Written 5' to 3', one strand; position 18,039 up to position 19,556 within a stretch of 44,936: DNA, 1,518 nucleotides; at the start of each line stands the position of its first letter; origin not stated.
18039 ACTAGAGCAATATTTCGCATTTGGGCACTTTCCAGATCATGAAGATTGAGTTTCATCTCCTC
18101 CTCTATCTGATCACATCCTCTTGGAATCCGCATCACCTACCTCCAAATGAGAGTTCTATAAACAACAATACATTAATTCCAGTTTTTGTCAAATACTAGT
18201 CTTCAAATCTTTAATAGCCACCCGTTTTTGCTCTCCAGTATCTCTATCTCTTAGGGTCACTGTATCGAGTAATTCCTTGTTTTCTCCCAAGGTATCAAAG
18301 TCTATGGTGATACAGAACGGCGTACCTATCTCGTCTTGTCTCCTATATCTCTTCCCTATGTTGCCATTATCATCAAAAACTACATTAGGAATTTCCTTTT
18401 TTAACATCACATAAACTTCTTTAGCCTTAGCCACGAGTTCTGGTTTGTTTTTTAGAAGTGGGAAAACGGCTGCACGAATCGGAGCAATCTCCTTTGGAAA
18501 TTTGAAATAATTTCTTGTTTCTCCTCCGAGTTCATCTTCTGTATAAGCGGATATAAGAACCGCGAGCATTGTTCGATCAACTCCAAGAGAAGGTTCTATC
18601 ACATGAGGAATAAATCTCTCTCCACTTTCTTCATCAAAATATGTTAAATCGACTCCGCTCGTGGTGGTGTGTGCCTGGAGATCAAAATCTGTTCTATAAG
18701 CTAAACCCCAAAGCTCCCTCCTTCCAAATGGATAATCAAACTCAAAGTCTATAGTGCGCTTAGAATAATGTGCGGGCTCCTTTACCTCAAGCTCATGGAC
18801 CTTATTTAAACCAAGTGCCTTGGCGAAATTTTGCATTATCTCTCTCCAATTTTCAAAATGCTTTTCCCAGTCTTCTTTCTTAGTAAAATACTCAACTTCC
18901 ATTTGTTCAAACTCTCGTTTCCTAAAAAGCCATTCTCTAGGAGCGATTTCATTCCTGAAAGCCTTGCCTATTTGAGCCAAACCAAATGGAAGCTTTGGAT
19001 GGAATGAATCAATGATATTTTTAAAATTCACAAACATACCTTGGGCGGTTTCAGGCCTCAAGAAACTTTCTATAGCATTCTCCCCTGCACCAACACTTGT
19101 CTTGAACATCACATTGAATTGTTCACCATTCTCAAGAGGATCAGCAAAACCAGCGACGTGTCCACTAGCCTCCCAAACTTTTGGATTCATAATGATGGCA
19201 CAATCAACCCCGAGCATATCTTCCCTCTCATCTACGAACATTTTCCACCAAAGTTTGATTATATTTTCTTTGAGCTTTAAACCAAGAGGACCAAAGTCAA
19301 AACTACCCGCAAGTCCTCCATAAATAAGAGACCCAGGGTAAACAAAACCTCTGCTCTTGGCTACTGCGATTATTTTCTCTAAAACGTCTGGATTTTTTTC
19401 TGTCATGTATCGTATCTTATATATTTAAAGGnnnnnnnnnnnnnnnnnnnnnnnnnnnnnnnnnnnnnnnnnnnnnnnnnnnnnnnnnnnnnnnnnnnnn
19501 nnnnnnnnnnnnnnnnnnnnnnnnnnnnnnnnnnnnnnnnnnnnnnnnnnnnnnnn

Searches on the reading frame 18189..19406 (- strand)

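Call 72: search_protein_families(library=pfam, proteins=[window:18189-19406:-], max_evalue=0.0001)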
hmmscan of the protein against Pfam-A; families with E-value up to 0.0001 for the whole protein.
window:18189-19406:- (405 aa): 2 families
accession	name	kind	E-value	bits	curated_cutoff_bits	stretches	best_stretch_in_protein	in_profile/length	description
PF03129.25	HGTP_anticodon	-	5.3e-19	68.6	21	1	312-403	2-89/94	Anticodon binding domain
PF00587.30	tRNA-synt_2b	-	1.4e-13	51.8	29.3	1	109-284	6-176/179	tRNA synthetase class II core domain (G, H, P, S and T)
